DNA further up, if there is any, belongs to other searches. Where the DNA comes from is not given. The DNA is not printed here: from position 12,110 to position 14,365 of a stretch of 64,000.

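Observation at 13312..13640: Acetolactate-synthase-family TPP enzyme carrying an internal carrier-protein (PP-binding)-like domain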

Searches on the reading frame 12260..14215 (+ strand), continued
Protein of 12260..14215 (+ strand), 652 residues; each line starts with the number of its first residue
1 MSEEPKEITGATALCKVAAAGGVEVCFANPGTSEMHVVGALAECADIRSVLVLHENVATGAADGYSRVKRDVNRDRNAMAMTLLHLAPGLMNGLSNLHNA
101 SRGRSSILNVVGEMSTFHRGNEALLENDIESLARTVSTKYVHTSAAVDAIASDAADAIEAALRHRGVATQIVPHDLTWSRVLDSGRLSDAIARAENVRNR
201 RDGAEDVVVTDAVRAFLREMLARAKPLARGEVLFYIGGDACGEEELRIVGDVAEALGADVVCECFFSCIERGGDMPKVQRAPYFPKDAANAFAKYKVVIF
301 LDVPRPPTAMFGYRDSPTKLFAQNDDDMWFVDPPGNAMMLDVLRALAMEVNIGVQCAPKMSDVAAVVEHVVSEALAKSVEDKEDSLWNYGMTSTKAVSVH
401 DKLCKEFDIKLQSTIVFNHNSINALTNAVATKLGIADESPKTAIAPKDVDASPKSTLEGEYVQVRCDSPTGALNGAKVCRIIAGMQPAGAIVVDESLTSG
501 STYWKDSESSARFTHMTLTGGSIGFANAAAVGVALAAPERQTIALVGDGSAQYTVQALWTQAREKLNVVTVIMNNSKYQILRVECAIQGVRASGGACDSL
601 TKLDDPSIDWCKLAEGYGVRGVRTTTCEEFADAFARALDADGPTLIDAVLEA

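Call 61: search_protein_families(library=pfam, proteins=[P0208, P0209, P0221, P0231, P0235, P0239, P0270, P0283, P0326, P0345], max_evalue=0.001)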
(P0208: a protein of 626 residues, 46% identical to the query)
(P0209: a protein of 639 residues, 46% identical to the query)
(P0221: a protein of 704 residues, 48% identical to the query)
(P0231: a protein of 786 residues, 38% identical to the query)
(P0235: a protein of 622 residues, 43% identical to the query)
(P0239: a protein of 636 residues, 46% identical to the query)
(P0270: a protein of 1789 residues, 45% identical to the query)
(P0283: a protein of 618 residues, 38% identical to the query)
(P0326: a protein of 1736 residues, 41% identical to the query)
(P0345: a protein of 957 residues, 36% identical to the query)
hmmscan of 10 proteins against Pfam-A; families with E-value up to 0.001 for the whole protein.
P0208 (626 aa): 3 families
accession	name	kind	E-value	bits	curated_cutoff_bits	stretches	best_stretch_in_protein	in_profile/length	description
PF02776.23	TPP_enzyme_N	-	2.5e-26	92.2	26.8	1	12-122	2-107/119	Thiamine pyrophosphate enzyme, N-terminal TPP binding domain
PF02775.26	TPP_enzyme_C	-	2.3e-24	86.4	21.9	1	489-623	25-150/151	Thiamine pyrophosphate enzyme, C-terminal TPP binding domain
PF00550.31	PP-binding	-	7.5e-05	23.4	20.8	1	248-295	17-64/67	Phosphopantetheine attachment site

P0209 (639 aa): 2 families
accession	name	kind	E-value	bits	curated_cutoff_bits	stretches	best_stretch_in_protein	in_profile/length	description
PF02775.26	TPP_enzyme_C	-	1.9e-20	73.7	21.9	1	460-583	24-143/151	Thiamine pyrophosphate enzyme, C-terminal TPP binding domain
PF02776.23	TPP_enzyme_N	-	1.4e-19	70.4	26.8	1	15-131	6-110/119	Thiamine pyrophosphate enzyme, N-terminal TPP binding domain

P0221 (704 aa): 2 families
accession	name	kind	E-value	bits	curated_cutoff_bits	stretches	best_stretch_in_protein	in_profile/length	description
PF02776.23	TPP_enzyme_N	-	2.6e-20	72.8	26.8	1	33-138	2-105/119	Thiamine pyrophosphate enzyme, N-terminal TPP binding domain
PF02775.26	TPP_enzyme_C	-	5.3e-19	68.9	21.9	1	577-701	33-150/151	Thiamine pyrophosphate enzyme, C-terminal TPP binding domain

P0231 (786 aa): 3 families
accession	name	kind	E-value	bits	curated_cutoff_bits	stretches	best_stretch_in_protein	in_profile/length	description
PF02776.23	TPP_enzyme_N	-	1.8e-19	70.1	26.8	1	127-228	2-103/119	Thiamine pyrophosphate enzyme, N-terminal TPP binding domain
PF02775.26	TPP_enzyme_C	-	2e-15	57.3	21.9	1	513-644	25-150/151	Thiamine pyrophosphate enzyme, C-terminal TPP binding domain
PF00501.34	AMP-binding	-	8.5e-13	48.3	29.9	1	689-771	1-83/384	AMP-binding enzyme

P0235 (622 aa): 3 families
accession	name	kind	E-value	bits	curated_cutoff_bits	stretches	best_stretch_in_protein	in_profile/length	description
PF02775.26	TPP_enzyme_C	-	4.8e-22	78.8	21.9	1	358-492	22-150/151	Thiamine pyrophosphate enzyme, C-terminal TPP binding domain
PF02776.23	TPP_enzyme_N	-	2.2e-16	60.1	26.8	1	1-76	31-106/119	Thiamine pyrophosphate enzyme, N-terminal TPP binding domain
PF00501.34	AMP-binding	-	1.9e-10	40.5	29.9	1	537-616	2-81/384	AMP-binding enzyme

P0239 (636 aa): 2 families
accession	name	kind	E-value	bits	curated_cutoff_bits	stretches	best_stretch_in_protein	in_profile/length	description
PF02776.23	TPP_enzyme_N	-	7.7e-20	71.3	26.8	1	22-132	2-106/119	Thiamine pyrophosphate enzyme, N-terminal TPP binding domain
PF02775.26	TPP_enzyme_C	-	1.7e-18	67.3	21.9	1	483-633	26-150/151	Thiamine pyrophosphate enzyme, C-terminal TPP binding domain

P0270 (1789 aa): 5 families
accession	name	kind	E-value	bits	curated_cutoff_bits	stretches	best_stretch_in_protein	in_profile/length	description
PF00501.34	AMP-binding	-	1.2e-57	195.9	29.9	1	594-958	10-384/384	AMP-binding enzyme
PF02776.23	TPP_enzyme_N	-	4.9e-27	94.5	26.8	1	6-118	3-116/119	Thiamine pyrophosphate enzyme, N-terminal TPP binding domain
PF02775.26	TPP_enzyme_C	-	9.6e-22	77.8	21.9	1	386-522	17-150/151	Thiamine pyrophosphate enzyme, C-terminal TPP binding domain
PF13193.12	AMP-binding_C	-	1.6e-14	55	24.5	1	1008-1083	1-76/76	AMP-binding enzyme C-terminal domain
PF00550.31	PP-binding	-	7.2e-13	49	20.8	1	1120-1181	2-65/67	Phosphopantetheine attachment site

P0283 (618 aa): 2 families
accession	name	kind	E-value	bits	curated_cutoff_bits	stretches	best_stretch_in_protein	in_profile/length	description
PF02776.23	TPP_enzyme_N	-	1.6e-29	102.5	26.8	1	1-106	1-106/119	Thiamine pyrophosphate enzyme, N-terminal TPP binding domain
PF02775.26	TPP_enzyme_C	-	3.4e-25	89.1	21.9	1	486-614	26-150/151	Thiamine pyrophosphate enzyme, C-terminal TPP binding domain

P0326 (1736 aa): 7 families
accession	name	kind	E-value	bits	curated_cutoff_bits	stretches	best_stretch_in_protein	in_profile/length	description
PF00501.34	AMP-binding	-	2.8e-55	188.1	29.9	1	569-927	17-383/384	AMP-binding enzyme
PF02776.23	TPP_enzyme_N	-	1e-21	77.3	26.8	1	1-108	1-106/119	Thiamine pyrophosphate enzyme, N-terminal TPP binding domain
PF02775.26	TPP_enzyme_C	-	1.4e-21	77.3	21.9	1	369-506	18-151/151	Thiamine pyrophosphate enzyme, C-terminal TPP binding domain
PF00550.31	PP-binding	-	6.8e-14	52.3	20.8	1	1094-1158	3-67/67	Phosphopantetheine attachment site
PF13193.12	AMP-binding_C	-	1.5e-12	48.7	24.5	1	976-1051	1-76/76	AMP-binding enzyme C-terminal domain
PF23297.2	ACP_SdgA_C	-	1.6e-05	25.4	27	1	1084-1167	5-88/95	Highly reducing polyketide synthase sdgA, C-terminal ACP domain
PF23562.2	AMP-binding_C_3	-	9.5e-05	23.2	20.8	1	964-1022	4-60/124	AMP-binding enzyme C-terminal domain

P0345 (957 aa): 5 families
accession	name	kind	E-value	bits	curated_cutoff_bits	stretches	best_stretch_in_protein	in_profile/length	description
PF07690.21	MFS_1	-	2.8e-50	171.6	33.4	1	25-372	2-347/347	Major Facilitator Superfamily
PF02775.26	TPP_enzyme_C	-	2.5e-29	102.5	21.9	1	820-952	21-150/151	Thiamine pyrophosphate enzyme, C-terminal TPP binding domain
PF02776.23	TPP_enzyme_N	-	2.1e-28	98.9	26.8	1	444-558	2-115/119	Thiamine pyrophosphate enzyme, N-terminal TPP binding domain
PF03137.26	OATP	-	5e-09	35.4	25.8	1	207-297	276-367/545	Organic Anion Transporter Polypeptide (OATP) family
PF00083.30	Sugar_tr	-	5.1e-07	29.4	22.3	1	72-193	63-190/452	Sugar (and other) transporter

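Call 62: list_cluster_members(proteins=[P0270, P0326, P0231, P0235, P0221, P0239, P0345, P0209])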
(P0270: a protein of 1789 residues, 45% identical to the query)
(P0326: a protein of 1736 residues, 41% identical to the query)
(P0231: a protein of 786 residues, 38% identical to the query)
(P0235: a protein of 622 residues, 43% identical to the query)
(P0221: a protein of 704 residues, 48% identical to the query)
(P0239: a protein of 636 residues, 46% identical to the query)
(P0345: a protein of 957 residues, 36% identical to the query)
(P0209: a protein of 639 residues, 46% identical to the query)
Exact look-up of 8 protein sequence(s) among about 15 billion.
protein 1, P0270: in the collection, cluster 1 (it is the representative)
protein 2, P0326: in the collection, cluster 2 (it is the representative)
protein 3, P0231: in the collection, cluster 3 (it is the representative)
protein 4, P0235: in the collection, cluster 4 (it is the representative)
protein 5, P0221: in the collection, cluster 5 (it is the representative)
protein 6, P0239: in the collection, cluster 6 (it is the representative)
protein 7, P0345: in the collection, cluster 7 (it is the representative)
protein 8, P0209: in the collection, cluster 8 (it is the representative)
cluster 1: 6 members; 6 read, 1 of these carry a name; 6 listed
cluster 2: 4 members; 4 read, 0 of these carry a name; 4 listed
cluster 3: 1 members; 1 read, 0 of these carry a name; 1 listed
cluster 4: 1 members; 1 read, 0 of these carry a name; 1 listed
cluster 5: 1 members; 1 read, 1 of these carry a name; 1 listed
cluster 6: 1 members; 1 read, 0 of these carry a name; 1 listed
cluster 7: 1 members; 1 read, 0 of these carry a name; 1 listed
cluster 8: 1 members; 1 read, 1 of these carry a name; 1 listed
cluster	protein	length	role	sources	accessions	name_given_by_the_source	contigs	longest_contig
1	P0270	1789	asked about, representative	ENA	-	-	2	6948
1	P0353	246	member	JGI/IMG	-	hypothetical protein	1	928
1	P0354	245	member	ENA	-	-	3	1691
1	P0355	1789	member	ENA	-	-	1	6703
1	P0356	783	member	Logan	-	-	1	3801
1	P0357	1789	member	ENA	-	-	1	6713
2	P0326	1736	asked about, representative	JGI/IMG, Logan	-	-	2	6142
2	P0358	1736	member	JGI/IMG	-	-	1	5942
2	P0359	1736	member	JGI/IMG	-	-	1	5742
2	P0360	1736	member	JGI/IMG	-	-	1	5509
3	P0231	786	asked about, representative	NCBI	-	-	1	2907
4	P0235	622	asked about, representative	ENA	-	-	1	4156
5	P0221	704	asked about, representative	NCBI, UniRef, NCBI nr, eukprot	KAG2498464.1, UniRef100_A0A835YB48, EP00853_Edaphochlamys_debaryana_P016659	hypothetical protein HYH03_003718 [Edaphochlamys debaryana] | Acetolactate synthase large subunit n=1 Tax=Edaphochlamys debaryana TaxID=47281 ... | KAG2498464.1 hypothetical protein HYH03_003718 [Edaphochlamys debaryana]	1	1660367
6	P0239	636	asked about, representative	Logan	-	-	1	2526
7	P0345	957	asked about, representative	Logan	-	-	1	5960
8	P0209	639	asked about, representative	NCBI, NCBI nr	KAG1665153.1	hypothetical protein FOA52_005534 [Chlamydomonas sp. UWO 241]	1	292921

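Call 65: search_protein_families(library=ncbifam, proteins=[P0054, P0026], max_evalue=1e-30)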
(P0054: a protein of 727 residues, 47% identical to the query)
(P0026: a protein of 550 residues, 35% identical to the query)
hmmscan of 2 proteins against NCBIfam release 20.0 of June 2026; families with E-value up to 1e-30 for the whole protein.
P0054 (727 aa): 4 families
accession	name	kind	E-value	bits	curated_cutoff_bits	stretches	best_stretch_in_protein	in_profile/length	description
NF005760.0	PRK07586.1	equivalog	3.9e-130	435.2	363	2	373-727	189-514/514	acetolactate synthase large subunit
NF009122.0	PRK12474.1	subfamily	1.2e-102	344.3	835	2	383-727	202-518/518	hypothetical protein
NF005485.1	PRK07092.1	equivalog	3.3e-44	151.6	493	0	516-725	320-516/523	benzoylformate decarboxylase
NF006122.0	PRK08266.1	subfamily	7.4e-31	107.2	571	0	520-724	329-521/543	hypothetical protein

P0026 (550 aa): 4 families
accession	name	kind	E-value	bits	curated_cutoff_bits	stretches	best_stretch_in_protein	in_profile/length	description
NF005760.0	PRK07586.1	equivalog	1e-173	579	363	1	9-550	2-514/514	acetolactate synthase large subunit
NF009122.0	PRK12474.1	subfamily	6.8e-140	467.3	835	1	9-548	6-516/518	hypothetical protein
NF005485.1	PRK07092.1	equivalog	5e-47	160.9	493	0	366-549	342-517/523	benzoylformate decarboxylase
NF006122.0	PRK08266.1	subfamily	2.4e-31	108.8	571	0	386-548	367-522/543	hypothetical protein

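Call 67: find_encoding_contigs(protein=P0270, flank=3000, max_places=2)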
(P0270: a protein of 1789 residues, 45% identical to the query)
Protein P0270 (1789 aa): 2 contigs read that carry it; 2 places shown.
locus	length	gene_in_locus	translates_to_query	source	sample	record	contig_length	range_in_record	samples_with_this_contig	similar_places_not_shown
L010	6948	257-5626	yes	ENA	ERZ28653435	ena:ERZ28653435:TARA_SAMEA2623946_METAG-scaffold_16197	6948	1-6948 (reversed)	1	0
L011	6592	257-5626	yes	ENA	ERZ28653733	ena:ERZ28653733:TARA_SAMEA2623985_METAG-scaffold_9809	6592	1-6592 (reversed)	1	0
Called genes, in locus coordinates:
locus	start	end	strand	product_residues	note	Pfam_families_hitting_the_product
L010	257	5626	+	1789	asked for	PF02776:TPP_enzyme_N, PF02775:TPP_enzyme_C, PF00501:AMP-binding, PF13193:AMP-binding_C, PF00550:PP-binding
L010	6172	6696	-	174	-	-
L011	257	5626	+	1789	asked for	PF02776:TPP_enzyme_N, PF02775:TPP_enzyme_C, PF00501:AMP-binding, PF13193:AMP-binding_C, PF00550:PP-binding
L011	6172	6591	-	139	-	?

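Call 68: find_encoding_contigs(protein=P0326, flank=3000, max_places=2)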
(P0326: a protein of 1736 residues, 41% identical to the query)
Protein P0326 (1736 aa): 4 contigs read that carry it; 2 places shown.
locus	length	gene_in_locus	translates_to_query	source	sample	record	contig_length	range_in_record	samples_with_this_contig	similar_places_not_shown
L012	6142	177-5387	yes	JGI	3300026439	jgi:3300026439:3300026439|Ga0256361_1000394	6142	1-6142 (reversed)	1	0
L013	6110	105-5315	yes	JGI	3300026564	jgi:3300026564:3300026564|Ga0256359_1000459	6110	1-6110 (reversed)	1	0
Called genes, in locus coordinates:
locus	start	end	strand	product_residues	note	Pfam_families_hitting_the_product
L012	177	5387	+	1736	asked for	PF02776:TPP_enzyme_N, PF02775:TPP_enzyme_C, PF00501:AMP-binding, PF13193:AMP-binding_C, PF23297:ACP_SdgA_C (faint), PF00550:PP-binding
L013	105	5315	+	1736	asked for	PF02776:TPP_enzyme_N, PF02775:TPP_enzyme_C, PF00501:AMP-binding, PF13193:AMP-binding_C, PF23297:ACP_SdgA_C (faint), PF00550:PP-binding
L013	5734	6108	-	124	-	?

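Call 73: find_homologous_proteins(query=P0270, max_evalue=1e-30)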
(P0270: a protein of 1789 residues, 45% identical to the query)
Query P0270 (1789 aa): 29 proteins with E <= 1e-30 among 8000 candidates.
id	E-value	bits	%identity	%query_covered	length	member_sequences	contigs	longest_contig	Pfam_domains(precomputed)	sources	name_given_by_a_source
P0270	0.0e+0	4147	100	100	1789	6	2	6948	PF02775.27,PF00550.32,PF02776.24,PF00501.35,PF13193.13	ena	-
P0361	1.3e-207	710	30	93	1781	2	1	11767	PF02775.27,PF00550.32,PF02776.24,PF00501.35,PF13193.13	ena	-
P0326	9.5e-192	658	33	68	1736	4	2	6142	PF02775.27,PF00550.32,PF02776.24,PF00501.35,PF13193.13,PF23297.2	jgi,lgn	-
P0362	6.9e-177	608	35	61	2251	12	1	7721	PF08659.17,PF03959.20,PF16363.12,PF02775.27,PF00550.32,PF13561.13,PF02776.24,PF00501.35,PF13193.13,PF00106.32,PF00583.32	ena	-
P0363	1.5e-118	415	32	41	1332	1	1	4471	PF02775.27,PF02776.24,PF00501.35,PF13193.13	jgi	jgi:acyl-CoA synthetase (AMP-forming)/AMP-acid ligase II/thiamine pyrophosphate-dependent acetolacta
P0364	9.1e-51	190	24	24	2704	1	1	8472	PF00668.26,PF00550.32,PF00501.35,PF13193.13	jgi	jgi:tyrocidine synthetase-3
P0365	1.3e-47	180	24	33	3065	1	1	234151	PF00668.26,PF00550.32,PF00501.35,PF13193.13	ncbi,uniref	ncbi:amino acid adenylation domain-containing protein [Lentzea sp. NPDC058450]|uniref:amino acid ade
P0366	2.6e-46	175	24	33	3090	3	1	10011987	PF00668.26,PF00550.32,PF00501.35,PF13193.13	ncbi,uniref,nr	ncbi:amino acid adenylation domain-containing protein [Lentzea sp. NBC_00516]|uniref:amino acid aden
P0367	5.6e-41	158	50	8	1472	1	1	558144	PF02776.24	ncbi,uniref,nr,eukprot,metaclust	ncbi:hypothetical protein VOLCADRAFT_98943 [Volvox carteri f. nagariensis]|uniref:Thiamine pyrophosp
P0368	9.4e-41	157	23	34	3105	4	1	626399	PF00668.26,PF00550.32,PF00501.35,PF13193.13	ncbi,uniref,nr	ncbi:non-ribosomal peptide synthase protein (TIGR01720 family)/amino acid adenylation domain-contain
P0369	1.7e-40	156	24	33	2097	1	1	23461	PF00668.26,PF00550.32,PF00501.35,PF13193.13,PF00975.27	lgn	-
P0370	4.0e-40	155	22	34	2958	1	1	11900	PF00668.26,PF00550.32,PF00202.28,PF00501.35,PF13193.13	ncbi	ncbi:MAG TPA: amino acid adenylation domain-containing protein [Pyrinomonadaceae bacterium]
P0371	7.3e-39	151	21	33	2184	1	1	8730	PF00668.26,PF00550.32,PF00501.35,PF13193.13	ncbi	ncbi:MAG: amino acid adenylation domain-containing protein, partial [Pedobacter sp.]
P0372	2.0e-38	149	24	32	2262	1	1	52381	PF00668.26,PF00550.32,PF00501.35,PF13193.13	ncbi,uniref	ncbi:MAG: amino acid adenylation domain-containing protein, partial [Pseudomonas sp.]|uniref:amino a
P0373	2.7e-37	146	22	33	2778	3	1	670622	PF00668.26,PF00550.32,PF00501.35,PF13193.13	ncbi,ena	-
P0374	4.8e-37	145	21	35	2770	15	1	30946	PF00668.26,PF00550.32,PF00501.35,PF13193.13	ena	-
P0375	6.0e-37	144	23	33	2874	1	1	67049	PF00668.26,PF22336.3,PF00109.33,PF22621.3,PF00550.32,PF00501.35,PF13193.13,PF02801.29,PF16197.12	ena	-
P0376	1.4e-36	143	22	30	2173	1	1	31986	PF00668.26,PF00550.32,PF00501.35,PF13193.13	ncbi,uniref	ncbi:amino acid adenylation domain-containing protein [Streptomyces sp. NPDC052042]|uniref:amino aci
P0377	2.0e-36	143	24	25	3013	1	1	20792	PF00668.26,PF00550.32,PF00501.35,PF13193.13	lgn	-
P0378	3.1e-36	142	23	33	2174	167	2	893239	PF00668.26,PF00550.32,PF00501.35,PF13193.13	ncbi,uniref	ncbi:amino acid adenylation domain-containing protein [[Kitasatospora] papulosa]|uniref:amino acid a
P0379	3.9e-36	142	22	33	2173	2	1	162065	PF00668.26,PF00550.32,PF00501.35,PF13193.13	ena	-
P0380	8.6e-36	141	22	33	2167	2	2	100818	PF00668.26,PF00550.32,PF00501.35,PF13193.13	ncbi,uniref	ncbi:amino acid adenylation domain-containing protein [Streptomyces sp. NPDC032161]|uniref:amino aci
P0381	1.4e-35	140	24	24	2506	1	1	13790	PF00668.26,PF00550.32,PF00501.35,PF13193.13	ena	-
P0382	1.1e-33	134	27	26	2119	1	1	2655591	PF00668.26,PF00550.32,PF00501.35,PF13193.13,PF00975.27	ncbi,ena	-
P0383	5.0e-32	128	26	25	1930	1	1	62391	PF00668.26,PF00550.32,PF00501.35,PF13193.13,PF00975.27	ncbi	-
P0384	1.7e-31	126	24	32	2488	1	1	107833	PF00668.26,PF04321.24,PF00550.32,PF01073.26,PF00501.35,PF13193.13,PF07993.19,PF01370.28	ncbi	-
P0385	2.7e-31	126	25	24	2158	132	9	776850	PF00668.26,PF00550.32,PF00501.35,PF13193.13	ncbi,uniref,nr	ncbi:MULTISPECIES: non-ribosomal peptide synthetase [Streptomyces]|uniref:non-ribosomal peptide synt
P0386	3.9e-31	125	22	33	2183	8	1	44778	PF00668.26,PF00550.32,PF00501.35,PF13193.13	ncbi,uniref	ncbi:amino acid adenylation domain-containing protein [Streptomyces sp. NPDC006288]|uniref:amino aci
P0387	7.2e-31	124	23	31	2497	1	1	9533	PF00668.26,PF00550.32,PF00501.35,PF13193.13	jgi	jgi:amino acid adenylation domain-containing protein/non-ribosomal peptide synthase protein (TIGR017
